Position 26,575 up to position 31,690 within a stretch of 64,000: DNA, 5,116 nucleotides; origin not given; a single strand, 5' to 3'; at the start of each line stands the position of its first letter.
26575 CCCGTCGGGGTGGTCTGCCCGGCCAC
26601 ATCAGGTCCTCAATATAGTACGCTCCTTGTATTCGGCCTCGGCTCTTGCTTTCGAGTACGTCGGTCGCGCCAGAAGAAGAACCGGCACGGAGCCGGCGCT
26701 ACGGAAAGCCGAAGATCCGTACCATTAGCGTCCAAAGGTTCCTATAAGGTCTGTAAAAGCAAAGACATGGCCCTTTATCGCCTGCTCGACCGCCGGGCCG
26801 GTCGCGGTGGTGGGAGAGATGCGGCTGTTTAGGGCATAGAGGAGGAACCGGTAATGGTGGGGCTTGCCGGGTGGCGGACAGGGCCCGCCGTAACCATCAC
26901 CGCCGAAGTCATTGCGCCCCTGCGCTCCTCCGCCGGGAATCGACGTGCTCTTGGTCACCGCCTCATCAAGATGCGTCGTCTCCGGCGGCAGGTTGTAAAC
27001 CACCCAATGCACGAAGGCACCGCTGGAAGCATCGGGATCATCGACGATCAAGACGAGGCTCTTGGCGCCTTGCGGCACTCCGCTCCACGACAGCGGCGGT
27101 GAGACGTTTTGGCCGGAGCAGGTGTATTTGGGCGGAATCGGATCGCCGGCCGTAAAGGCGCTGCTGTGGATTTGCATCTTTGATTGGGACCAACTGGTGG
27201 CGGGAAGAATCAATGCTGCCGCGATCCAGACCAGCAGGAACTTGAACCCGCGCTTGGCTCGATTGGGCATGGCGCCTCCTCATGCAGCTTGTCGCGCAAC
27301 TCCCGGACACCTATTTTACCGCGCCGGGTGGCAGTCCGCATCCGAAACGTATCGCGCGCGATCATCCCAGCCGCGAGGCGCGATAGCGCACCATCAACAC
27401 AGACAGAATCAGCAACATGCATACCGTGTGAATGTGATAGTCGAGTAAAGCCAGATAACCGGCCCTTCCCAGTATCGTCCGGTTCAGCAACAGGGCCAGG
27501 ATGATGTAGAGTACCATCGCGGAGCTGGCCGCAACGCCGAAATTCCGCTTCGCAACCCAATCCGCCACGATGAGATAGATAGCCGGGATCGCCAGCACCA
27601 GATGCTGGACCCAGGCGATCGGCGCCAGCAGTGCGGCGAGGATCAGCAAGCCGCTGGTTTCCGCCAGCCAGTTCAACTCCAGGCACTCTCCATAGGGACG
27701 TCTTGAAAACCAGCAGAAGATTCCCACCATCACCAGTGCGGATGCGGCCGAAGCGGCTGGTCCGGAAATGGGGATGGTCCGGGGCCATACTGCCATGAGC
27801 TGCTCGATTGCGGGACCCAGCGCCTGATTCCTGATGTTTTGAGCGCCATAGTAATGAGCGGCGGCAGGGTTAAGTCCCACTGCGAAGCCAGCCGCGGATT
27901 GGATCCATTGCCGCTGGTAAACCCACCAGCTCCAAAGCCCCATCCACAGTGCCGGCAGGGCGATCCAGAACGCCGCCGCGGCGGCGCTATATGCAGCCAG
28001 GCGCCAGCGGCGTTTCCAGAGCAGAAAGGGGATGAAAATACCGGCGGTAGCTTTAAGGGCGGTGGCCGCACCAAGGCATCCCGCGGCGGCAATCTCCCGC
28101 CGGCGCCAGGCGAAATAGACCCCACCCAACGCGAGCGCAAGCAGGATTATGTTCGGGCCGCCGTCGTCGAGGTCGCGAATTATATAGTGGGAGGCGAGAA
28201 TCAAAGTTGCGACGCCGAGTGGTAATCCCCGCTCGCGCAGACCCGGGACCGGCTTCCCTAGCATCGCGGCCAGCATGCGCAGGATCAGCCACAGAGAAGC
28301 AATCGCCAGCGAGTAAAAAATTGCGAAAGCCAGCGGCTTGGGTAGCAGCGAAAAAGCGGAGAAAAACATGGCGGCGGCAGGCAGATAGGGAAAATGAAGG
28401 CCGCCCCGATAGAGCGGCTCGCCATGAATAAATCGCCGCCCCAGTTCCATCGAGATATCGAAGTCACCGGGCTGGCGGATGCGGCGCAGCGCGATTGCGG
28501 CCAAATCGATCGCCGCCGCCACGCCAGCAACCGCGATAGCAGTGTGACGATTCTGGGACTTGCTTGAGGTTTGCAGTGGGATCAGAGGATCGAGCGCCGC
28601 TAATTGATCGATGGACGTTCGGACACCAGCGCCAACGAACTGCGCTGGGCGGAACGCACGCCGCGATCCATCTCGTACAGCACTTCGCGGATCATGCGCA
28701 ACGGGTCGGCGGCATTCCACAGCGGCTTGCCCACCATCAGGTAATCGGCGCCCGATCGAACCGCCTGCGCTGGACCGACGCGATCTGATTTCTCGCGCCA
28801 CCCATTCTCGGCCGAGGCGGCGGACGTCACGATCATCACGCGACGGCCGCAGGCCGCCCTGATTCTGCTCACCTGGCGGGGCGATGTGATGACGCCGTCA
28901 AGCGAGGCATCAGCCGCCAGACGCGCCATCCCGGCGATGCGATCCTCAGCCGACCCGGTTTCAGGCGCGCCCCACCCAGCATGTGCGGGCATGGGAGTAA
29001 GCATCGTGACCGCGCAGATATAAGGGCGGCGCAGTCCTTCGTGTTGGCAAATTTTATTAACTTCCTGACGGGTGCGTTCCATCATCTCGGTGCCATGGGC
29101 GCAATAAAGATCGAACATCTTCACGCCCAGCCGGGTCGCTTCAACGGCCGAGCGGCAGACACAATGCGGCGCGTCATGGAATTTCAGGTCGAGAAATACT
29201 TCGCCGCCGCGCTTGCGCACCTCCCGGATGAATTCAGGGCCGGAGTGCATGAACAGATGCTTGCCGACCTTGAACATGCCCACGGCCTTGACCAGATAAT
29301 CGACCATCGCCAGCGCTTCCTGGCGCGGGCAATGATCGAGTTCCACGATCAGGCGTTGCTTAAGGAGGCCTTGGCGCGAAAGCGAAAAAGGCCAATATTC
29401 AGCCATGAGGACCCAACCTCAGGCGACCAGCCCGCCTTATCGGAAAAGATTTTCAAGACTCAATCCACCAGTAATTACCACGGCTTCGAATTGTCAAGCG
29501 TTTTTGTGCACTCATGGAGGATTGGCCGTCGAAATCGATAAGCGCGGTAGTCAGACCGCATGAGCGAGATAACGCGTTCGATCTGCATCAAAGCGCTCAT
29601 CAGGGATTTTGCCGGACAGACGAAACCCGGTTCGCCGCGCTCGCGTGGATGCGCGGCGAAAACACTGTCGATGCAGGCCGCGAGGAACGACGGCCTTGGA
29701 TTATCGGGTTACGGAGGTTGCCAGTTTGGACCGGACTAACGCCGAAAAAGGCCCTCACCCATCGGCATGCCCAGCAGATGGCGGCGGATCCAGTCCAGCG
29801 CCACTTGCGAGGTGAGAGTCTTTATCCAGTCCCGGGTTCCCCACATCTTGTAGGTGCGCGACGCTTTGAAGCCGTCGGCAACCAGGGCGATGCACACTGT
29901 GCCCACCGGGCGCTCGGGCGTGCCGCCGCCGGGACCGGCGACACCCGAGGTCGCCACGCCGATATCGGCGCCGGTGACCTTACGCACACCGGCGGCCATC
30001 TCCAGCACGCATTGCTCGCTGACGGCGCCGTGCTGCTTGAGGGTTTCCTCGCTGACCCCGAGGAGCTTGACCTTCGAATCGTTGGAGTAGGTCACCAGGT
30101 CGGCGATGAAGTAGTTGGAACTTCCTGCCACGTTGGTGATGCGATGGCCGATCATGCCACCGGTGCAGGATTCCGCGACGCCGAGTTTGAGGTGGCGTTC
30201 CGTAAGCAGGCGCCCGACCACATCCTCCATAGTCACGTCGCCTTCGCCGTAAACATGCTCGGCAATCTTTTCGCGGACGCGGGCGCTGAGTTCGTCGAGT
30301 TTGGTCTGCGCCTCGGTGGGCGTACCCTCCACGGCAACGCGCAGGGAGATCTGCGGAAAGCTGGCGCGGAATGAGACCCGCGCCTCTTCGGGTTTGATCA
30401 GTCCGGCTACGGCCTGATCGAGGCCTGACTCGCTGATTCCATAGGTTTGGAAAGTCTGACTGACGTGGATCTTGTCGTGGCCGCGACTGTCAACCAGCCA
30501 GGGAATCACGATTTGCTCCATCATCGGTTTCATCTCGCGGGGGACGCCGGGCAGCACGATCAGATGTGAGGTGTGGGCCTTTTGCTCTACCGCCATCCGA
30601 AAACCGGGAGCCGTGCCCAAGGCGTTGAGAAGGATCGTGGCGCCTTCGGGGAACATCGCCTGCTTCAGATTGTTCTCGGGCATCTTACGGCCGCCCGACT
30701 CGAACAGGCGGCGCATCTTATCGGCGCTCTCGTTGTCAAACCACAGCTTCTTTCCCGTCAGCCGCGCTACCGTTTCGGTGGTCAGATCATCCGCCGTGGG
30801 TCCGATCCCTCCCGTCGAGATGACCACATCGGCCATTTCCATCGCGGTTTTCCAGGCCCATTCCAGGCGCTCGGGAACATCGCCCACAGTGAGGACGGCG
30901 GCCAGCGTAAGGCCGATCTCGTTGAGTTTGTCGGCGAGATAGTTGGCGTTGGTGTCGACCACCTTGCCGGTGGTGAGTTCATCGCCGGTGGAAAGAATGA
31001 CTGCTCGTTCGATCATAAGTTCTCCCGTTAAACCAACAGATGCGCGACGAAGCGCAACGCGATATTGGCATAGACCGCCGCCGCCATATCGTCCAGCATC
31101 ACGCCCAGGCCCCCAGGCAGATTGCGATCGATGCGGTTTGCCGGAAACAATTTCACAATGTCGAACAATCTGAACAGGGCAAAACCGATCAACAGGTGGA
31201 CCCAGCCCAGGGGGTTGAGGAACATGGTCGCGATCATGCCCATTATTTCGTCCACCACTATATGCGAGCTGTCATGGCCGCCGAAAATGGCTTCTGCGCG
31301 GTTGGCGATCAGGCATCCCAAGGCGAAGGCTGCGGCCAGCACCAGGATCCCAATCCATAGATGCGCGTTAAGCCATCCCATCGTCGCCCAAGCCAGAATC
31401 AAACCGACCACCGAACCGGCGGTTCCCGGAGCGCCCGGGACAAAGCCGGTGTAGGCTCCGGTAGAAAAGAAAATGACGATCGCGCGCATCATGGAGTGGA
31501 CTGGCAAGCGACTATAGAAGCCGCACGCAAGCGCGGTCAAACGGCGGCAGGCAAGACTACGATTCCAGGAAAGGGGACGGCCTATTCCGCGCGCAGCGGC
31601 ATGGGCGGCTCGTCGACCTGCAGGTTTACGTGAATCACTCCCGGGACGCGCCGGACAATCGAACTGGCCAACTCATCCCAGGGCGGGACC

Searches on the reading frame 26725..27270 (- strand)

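Call 52: search_protein_families(library=pfam, proteins=[window:26725-27270:-], max_evalue=0.0001)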
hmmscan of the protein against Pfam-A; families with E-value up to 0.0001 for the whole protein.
window:26725-27270:- (181 aa): 1 family
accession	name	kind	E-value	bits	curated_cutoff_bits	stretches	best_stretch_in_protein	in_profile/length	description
PF01161.25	PBP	-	2.6e-42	144.8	24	1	45-179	2-135/135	Phosphatidylethanolamine-binding protein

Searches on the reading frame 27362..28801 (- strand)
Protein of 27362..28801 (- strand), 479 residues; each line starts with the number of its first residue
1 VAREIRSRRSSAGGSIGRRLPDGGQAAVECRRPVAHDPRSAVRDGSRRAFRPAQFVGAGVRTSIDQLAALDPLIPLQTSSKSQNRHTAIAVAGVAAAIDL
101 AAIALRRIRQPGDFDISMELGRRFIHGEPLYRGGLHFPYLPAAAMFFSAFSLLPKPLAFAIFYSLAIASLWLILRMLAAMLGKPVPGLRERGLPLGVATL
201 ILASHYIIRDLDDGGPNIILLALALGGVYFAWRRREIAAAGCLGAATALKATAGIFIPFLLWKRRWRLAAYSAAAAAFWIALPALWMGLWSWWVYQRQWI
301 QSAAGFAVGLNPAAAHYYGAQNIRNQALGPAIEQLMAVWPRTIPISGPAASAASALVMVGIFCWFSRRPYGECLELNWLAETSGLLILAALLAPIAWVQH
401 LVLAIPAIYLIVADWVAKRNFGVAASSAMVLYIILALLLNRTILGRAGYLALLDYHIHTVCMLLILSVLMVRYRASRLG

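Call 52: search_protein_families(library=pfam, proteins=[window:27362-28801:-], max_evalue=0.0001)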
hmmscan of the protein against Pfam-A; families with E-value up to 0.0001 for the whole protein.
window:27362-28801:- (479 aa): 1 family
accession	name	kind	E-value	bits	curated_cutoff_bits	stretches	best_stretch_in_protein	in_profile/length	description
PF09594.16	GT87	-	3.7e-22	79.7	25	1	137-393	1-236/237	Glycosyltransferase family 87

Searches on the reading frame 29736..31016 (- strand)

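Call 52: search_protein_families(library=pfam, proteins=[window:29736-31016:-], max_evalue=0.0001)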
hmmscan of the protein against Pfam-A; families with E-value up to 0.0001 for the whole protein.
window:29736-31016:- (426 aa): 3 families
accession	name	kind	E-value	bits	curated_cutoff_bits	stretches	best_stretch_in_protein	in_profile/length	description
PF02464.23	CinA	-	3e-54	183.3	23.5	1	262-413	3-154/155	Competence-damaged protein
PF00994.29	MoCF_biosynth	-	3.8e-35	121.1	26.6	1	7-174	2-142/144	Probable molybdopterin binding domain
PF18146.6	CinA_KH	-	5.1e-10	39.7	27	1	186-257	1-73/73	Damage-inducible protein CinA KH domain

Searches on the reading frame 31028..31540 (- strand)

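Call 52: search_protein_families(library=pfam, proteins=[window:31028-31540:-], max_evalue=0.0001)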
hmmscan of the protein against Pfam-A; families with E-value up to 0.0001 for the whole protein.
window:31028-31540:- (170 aa): 1 family
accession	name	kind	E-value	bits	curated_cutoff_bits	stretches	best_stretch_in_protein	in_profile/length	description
PF04608.18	PgpA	-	3.2e-38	131.3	28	1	25-165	2-140/141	Phosphatidylglycerophosphatase A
